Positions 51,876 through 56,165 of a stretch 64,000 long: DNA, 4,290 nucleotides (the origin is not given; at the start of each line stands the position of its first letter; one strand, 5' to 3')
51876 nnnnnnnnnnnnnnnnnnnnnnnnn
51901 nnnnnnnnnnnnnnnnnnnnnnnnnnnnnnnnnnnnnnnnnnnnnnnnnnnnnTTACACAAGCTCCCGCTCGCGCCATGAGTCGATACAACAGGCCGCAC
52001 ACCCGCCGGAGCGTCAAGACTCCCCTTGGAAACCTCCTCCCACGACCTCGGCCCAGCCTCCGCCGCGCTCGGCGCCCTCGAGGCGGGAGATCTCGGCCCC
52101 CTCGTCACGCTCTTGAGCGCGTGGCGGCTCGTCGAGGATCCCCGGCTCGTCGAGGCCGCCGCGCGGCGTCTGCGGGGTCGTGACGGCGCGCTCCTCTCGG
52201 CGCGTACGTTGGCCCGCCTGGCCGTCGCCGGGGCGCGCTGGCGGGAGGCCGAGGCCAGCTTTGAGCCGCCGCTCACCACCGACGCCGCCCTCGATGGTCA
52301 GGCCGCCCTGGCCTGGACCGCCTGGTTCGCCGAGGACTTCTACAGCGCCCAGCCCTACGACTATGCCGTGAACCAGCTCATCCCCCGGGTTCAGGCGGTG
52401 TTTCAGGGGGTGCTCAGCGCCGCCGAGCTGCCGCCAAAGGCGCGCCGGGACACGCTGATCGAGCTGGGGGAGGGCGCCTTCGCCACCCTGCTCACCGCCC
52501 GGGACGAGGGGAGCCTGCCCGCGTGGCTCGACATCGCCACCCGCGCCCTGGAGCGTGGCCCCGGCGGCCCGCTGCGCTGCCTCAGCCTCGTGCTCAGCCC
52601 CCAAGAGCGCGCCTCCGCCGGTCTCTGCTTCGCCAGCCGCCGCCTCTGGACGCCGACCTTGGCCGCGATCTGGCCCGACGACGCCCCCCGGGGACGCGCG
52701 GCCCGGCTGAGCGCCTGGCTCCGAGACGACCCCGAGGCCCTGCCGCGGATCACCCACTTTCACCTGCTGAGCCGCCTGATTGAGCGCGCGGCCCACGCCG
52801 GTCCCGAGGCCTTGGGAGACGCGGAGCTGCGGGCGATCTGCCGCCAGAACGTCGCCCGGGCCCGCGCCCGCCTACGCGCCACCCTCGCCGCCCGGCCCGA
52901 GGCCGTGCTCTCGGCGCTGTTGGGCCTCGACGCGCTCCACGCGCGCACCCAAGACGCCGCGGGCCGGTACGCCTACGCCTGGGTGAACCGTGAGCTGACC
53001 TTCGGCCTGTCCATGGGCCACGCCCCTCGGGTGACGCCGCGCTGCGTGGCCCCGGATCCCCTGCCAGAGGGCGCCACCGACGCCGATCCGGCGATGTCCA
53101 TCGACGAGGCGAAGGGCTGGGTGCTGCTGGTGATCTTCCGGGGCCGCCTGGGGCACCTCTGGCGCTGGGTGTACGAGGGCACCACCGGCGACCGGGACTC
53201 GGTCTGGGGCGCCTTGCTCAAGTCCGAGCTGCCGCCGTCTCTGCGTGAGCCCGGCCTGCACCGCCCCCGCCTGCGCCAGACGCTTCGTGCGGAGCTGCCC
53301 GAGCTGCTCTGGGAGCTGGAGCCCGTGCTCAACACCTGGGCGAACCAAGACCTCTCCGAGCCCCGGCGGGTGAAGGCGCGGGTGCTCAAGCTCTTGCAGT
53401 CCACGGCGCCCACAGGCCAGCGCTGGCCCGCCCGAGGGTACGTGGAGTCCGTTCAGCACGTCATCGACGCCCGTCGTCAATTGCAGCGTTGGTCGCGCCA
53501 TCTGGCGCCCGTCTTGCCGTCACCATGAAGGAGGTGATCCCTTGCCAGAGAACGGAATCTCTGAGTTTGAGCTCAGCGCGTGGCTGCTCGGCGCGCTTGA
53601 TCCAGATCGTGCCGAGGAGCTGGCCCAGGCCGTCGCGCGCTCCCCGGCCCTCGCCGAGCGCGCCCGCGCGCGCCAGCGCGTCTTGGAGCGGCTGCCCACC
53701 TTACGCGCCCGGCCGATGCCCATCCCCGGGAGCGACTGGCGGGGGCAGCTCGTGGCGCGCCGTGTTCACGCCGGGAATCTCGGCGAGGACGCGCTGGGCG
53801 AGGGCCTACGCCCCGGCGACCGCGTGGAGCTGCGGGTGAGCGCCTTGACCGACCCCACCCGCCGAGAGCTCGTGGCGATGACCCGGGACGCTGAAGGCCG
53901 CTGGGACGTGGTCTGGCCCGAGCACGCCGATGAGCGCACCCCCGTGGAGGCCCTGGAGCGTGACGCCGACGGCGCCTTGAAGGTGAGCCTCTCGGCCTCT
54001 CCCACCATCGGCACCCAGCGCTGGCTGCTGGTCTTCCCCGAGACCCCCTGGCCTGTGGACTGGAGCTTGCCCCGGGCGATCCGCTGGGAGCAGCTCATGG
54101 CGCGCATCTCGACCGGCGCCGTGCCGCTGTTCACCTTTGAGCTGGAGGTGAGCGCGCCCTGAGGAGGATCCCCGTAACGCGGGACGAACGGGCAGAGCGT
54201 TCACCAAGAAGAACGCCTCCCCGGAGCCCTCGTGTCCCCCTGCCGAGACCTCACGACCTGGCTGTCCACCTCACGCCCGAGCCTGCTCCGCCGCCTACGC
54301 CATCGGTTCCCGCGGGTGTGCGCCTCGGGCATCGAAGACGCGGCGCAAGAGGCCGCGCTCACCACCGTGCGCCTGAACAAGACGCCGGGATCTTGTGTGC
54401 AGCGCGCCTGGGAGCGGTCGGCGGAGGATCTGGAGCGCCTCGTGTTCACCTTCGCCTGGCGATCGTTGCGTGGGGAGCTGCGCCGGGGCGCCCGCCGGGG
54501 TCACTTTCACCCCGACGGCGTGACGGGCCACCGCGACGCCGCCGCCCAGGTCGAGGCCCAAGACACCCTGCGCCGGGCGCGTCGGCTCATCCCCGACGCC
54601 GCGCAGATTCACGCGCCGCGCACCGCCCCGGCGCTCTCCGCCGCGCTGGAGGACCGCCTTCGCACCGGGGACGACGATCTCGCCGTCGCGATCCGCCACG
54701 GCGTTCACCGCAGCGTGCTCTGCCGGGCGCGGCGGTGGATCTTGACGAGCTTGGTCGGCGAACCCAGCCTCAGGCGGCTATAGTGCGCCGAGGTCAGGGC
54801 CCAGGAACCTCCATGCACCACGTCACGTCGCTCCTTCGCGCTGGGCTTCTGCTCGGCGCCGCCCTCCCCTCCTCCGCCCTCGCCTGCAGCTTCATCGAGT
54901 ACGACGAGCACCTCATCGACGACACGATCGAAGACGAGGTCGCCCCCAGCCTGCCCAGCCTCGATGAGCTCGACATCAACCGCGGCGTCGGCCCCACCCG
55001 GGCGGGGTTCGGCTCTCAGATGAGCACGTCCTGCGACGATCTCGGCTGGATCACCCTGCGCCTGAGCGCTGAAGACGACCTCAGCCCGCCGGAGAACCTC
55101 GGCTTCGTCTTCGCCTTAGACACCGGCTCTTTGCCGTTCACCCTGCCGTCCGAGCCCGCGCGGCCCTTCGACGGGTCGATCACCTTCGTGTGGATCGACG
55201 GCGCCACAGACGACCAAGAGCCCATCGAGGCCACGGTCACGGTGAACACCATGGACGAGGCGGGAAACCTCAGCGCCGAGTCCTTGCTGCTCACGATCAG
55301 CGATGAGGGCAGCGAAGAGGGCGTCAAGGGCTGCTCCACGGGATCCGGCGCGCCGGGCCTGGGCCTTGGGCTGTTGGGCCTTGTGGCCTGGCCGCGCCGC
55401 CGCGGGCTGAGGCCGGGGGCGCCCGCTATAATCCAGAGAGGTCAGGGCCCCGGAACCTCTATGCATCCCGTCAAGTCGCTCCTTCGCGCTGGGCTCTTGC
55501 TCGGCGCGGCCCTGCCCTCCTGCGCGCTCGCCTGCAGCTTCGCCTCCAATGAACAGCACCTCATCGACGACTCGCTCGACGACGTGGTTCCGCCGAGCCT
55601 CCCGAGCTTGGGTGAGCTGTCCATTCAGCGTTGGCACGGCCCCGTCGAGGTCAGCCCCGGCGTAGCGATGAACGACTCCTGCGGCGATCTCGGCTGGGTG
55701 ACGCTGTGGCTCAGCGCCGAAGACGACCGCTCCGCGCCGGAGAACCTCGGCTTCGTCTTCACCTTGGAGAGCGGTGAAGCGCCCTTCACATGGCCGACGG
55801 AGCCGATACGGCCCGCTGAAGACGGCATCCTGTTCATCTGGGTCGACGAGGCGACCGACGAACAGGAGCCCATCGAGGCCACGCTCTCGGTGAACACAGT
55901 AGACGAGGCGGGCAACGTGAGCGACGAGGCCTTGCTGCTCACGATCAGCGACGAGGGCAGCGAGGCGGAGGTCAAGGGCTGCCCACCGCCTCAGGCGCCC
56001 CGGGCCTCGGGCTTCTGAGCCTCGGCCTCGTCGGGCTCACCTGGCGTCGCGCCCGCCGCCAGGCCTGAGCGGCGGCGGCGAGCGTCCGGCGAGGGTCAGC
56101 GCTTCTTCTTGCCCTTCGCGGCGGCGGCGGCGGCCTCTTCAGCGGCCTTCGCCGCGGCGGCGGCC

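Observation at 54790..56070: Tandemly duplicated secreted acidic MYXO-CTERM proteins, each with its own -10 box and with reciprocal indels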

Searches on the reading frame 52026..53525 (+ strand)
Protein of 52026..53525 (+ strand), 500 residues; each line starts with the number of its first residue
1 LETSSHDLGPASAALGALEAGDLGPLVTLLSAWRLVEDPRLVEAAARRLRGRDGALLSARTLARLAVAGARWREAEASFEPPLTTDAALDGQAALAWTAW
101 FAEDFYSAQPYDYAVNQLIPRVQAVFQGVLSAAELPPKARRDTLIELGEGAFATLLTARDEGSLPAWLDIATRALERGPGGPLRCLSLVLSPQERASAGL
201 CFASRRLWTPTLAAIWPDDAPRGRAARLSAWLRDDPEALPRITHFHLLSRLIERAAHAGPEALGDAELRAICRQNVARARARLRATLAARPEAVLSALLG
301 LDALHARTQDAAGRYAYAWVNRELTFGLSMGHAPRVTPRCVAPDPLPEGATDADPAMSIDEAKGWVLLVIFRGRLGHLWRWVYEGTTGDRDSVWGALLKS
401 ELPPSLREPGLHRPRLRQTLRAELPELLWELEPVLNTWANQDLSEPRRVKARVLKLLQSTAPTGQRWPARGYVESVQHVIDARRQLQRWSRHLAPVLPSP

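Call 22: search_protein_families(library=pfam, proteins=[window:52026-53525:+], max_evalue=1)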
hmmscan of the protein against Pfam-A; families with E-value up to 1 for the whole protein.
window:52026-53525:+ (500 aa): 0 families

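Call 23: search_protein_families(library=ncbifam, proteins=[window:52026-53525:+], max_evalue=1)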
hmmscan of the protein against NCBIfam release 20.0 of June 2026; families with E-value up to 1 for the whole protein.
window:52026-53525:+ (500 aa): 0 families

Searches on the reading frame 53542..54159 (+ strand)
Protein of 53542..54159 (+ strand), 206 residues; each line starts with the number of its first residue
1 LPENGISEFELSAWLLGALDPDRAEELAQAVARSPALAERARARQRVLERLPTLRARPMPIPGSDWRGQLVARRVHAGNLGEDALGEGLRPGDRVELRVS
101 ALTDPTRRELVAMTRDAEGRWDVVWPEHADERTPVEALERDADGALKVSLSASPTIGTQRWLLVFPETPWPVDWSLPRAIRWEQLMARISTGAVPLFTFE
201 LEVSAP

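Call 22: search_protein_families(library=pfam, proteins=[window:53542-54159:+], max_evalue=1)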
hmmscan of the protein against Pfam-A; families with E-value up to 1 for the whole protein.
window:53542-54159:+ (206 aa): 1 family
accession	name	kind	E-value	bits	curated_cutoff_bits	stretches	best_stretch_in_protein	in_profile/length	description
PF13490.11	zf-HC2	-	0.11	13.1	22.2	1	11-36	8-33/35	Putative zinc-finger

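Call 23: search_protein_families(library=ncbifam, proteins=[window:53542-54159:+], max_evalue=1)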
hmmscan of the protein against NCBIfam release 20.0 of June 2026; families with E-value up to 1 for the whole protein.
window:53542-54159:+ (206 aa): 1 family
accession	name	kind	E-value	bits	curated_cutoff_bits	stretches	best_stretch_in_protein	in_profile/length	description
NF010501.0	PRK13920.1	subfamily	0.00083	19.1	225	1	11-89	8-71/213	putative anti-sigmaE protein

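Call 53: search_solved_structures(query=window:53542-54159:+, max_evalue=10)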
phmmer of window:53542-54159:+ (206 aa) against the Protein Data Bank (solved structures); distinct sequences matched with E-value up to 10: 0.

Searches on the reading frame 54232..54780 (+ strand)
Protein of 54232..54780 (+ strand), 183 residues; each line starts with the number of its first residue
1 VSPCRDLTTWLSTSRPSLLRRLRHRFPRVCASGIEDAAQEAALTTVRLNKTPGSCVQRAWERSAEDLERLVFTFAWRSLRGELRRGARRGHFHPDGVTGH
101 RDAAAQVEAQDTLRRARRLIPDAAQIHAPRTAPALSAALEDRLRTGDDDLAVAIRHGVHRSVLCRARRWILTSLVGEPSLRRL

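Call 22: search_protein_families(library=pfam, proteins=[window:54232-54780:+], max_evalue=1)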
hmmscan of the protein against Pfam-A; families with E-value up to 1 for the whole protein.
window:54232-54780:+ (183 aa): 1 family
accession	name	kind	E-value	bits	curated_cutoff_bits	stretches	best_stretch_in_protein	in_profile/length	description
PF24164.1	TMP_N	-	0.0087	17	27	1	31-77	29-77/82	Tape measure protein N-terminal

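Call 23: search_protein_families(library=ncbifam, proteins=[window:54232-54780:+], max_evalue=1)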
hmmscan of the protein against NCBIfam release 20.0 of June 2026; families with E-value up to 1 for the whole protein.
window:54232-54780:+ (183 aa): 0 families

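Call 52: search_solved_structures(query=window:54232-54780:+, max_evalue=10)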
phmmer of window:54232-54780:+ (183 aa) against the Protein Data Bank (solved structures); distinct sequences matched with E-value up to 10: 4.
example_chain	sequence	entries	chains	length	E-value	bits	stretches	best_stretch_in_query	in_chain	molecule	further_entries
9eok_A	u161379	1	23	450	0.43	13.7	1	63-106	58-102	Tubulin alpha chain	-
9g0s_a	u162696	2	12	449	0.93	12.6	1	63-105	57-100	Tubulin alpha chain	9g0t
9fvj_a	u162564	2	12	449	0.95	12.5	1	63-105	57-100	Tubulin alpha chain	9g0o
9g0p_a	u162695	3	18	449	0.98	12.5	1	63-105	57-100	Tubulin alpha chain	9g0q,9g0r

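Call 54: find_homologous_proteins(query=window:54232-54780:+, max_evalue=0.01)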
Query window:54232-54780:+ (183 aa): 15 proteins with E <= 0.01 among 1469 candidates.
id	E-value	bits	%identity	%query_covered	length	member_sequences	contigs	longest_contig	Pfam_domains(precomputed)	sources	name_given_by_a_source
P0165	8.6e-111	386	98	100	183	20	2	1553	-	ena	-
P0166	4.4e-101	354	92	97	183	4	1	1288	-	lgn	-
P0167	2.9e-99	348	91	100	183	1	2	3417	-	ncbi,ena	-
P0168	5.9e-99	347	90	100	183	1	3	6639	-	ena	-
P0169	5.7e-98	344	90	100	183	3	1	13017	-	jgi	jgi:hypothetical protein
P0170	1.0e-97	343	90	100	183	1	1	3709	-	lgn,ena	-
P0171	1.7e-97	342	89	100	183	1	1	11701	-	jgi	jgi:hypothetical protein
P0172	3.0e-97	342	89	100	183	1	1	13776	-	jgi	jgi:hypothetical protein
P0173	9.2e-97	340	88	100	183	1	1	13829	-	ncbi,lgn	ncbi:MAG: hypothetical protein RIT28_798 [Pseudomonadota bacterium]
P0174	1.0e-92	327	85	100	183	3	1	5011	-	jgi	jgi:hypothetical protein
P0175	5.7e-91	321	84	100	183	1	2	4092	-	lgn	-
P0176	4.5e-76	273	76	97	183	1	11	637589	-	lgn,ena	-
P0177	2.0e-73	264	75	95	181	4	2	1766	-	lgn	-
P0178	4.2e-20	90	42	84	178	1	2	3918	-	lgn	-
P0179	2.0e-14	72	69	30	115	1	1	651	-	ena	-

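Call 64: predict_structure(alignment_id=A5)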
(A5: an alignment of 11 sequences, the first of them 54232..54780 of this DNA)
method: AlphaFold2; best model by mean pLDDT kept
length: 183 residues; sequences in the alignment: 11
mean_pLDDT: 81.9   pTM: 0.45
mean pLDDT of the five models: 81.9, 81.1, 80.6, 80.6, 80.5
residues with pLDDT >= 90: 87; 70-90: 61; 50-70: 12; < 50: 23
segments of 3 or more residues with pLDDT < 50: 1-3, 87-101, 179-183
pLDDT, mean of each block of 10 residues (from residue 1): 70 91 85 88 91 91 90 90 59 38 70 90 95 96 87 94 94 70 34
secondary structure, 60 per line:
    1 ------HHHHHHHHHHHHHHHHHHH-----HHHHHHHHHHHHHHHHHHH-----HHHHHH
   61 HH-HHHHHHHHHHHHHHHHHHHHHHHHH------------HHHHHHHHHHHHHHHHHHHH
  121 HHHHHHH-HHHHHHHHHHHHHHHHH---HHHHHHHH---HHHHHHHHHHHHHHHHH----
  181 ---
elements in order: H7-25 H31-49 H55-62 H64-88 H101-127 H129-145 H149-156 H160-176

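Call 66: fold_search(model_id=the predicted structure, library=pdb)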
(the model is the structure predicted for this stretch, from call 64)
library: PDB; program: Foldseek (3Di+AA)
matches with E <= 10: 75; with E <= 0.001: 0
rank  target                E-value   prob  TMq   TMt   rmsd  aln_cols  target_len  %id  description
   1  9m9e_F                5.6e-01  0.41  0.30  0.31  14.7       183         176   20  Structural Basis of Pausing During Transcription Initiation in Mycobacterium tuberculosis (released 2026-01-14)
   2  8z6g_B                8.8e-01  0.47  0.32  0.34  14.2       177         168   19  the AlgU-MucAcyto complex structure in Pseudomonas aeruginosa (released 2024-05-08)
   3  9m9d_F                8.8e-01  0.35  0.31  0.35  19.2       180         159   19  Structural Basis of Pausing During Transcription Initiation in Mycobacterium tuberculosis (released 2026-01-14)
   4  9wsm_F                9.3e-01  0.30  0.27  0.23  11.6       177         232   15  Cryo-EM structure of Sigma28-RNAP open promoter complex from Pseudomonas aeruginosa (released 2026-02-25)
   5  6dxo_A                1.2e+00  0.54  0.31  0.40  14.5       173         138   11  1.8 A structure of RsbN-BldN complex. (released 2018-07-11)
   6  1or7_A                1.3e+00  0.16  0.28  0.28  16.4       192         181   17  Crystal Structure of Escherichia coli sigmaE with the Cytoplasmic Domain of its Anti-sigma RseA (released 2003-04-15)
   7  7zwc_M                1.3e+00  0.14  0.23  0.22  17.2       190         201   13  Structure of SNAPc:TBP-TFIIA-TFIIB sub-complex bound to U5 snRNA promoter (released 2022-11-30)
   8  5iy6_M                1.5e+00  0.13  0.24  0.19  14.4       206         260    9  Human holo-PIC in the closed state (released 2016-05-18)
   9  9a4r_A                1.6e+00  0.20  0.29  0.25  16.7       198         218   12  Integrative model of RPSH-RPOB by crosslinking MS and deep learning (released 2024-09-18)
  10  9n9q_C                1.6e+00  0.15  0.27  0.20  19.7       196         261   11  Cryo-EM structure of the RNA-guided transcription complex (released 2025-12-24)
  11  8z6g_D                1.8e+00  0.25  0.30  0.33  14.4       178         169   20  the AlgU-MucAcyto complex structure in Pseudomonas aeruginosa (released 2024-05-08)
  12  3hyi                  1.8e+00  0.16  0.22  0.15  13.8       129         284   12  Crystal structure of full-length DUF199/WhiA from Thermatoga maritima (released 2009-09-01)
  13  7qh5_B                1.8e+00  0.16  0.28  0.18  16.6       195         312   21  The crystal structure of the sigma factor SigG1 from Streptomyces tsukubaensis NRRL18488 (released 2022-12-21)
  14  8wak_R                1.9e+00  0.13  0.25  0.17  17.2       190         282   13  Structure of transcribing complex 2 (TC2), the initially transcribing complex with Pol II positioned 2nt downstream of (released 2023-12-06)
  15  6in7_B                2.0e+00  0.25  0.32  0.33  14.5       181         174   18  Crystal structure of AlgU in complex with MucA(cyto) (released 2019-07-24)
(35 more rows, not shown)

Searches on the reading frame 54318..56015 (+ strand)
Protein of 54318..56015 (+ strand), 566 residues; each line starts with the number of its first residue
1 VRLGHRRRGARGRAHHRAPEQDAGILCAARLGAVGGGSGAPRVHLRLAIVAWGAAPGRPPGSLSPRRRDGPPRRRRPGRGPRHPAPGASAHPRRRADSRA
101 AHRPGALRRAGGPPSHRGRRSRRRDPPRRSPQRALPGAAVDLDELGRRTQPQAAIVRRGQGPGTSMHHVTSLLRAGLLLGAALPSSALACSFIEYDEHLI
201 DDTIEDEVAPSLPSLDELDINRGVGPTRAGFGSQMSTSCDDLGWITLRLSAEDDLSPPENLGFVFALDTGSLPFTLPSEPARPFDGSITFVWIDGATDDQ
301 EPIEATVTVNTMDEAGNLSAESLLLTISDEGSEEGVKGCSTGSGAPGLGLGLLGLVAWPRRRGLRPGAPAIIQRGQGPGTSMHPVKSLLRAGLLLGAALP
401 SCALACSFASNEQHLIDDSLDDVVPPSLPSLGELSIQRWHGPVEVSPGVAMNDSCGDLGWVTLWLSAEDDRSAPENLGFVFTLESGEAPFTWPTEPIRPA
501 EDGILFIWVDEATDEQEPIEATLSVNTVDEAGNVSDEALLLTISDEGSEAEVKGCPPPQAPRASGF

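Call 77: search_protein_families(library=ncbifam, proteins=[window:54318-56015:+], max_evalue=0.01)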
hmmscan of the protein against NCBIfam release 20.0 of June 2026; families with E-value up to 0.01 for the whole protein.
window:54318-56015:+ (566 aa): 1 family
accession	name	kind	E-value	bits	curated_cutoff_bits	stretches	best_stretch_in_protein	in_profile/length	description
NF047446.1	barrel_OmpL47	domain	0.0062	17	40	0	521-537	45-61/68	OmpL47-type beta-barrel domain-containing protein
